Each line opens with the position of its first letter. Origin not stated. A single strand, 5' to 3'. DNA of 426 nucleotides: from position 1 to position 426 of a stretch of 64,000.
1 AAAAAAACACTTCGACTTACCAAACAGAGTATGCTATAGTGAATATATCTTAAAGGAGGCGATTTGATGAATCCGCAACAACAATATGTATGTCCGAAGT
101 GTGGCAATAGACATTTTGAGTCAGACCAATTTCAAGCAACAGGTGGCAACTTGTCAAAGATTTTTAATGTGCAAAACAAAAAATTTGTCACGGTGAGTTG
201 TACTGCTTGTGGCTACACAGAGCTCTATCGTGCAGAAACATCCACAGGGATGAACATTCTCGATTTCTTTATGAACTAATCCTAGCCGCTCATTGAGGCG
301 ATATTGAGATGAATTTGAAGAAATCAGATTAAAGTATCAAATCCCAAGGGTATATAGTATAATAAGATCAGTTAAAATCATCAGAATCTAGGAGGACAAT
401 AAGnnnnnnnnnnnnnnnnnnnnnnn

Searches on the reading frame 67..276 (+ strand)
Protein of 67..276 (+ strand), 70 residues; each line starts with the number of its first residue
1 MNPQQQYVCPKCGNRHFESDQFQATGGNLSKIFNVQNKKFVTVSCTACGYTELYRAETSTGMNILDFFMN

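Call 32: search_protein_families(library=padloc, alignment_id=A2, max_evalue=0.00001)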
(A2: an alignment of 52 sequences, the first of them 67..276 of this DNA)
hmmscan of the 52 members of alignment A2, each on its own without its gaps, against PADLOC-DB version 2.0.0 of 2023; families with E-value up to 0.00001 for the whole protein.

A. member 1, window:67-276:+ (70 aa): 0 families

B. families by the number of members that match (of 52 scanned): 20 families
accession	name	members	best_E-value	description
PDLC04135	mad3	2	3.5e-39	mads_3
PDLC04140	mad8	2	9.3e-15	mads_8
PDLC02980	AriA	2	2.2e-13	-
PDLC02335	AbiLi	2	2.8e-08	AbiLi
PDLC04999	PDC-S33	1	2.6e-27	-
PDLC04690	PDC-M51B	1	2.4e-21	-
PDLC03928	PsyrT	1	3.2e-10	-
PDLC01384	Csx20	1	8.4e-10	"CAS-I,CAS-III; associated"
PDLC03962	ShosT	1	2.9e-08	-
PDLC01659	Csx20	1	5.7e-08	"CAS-I,CAS-III; associated"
PDLC02911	VakA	1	6.8e-08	-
PDLC04164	AriA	1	1e-06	-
PDLC04214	HEC-02A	1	1.7e-06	-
PDLC02914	ATPase-Toprim_I-B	1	1.8e-06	-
PDLC04213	HEC-02A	1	1.9e-06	-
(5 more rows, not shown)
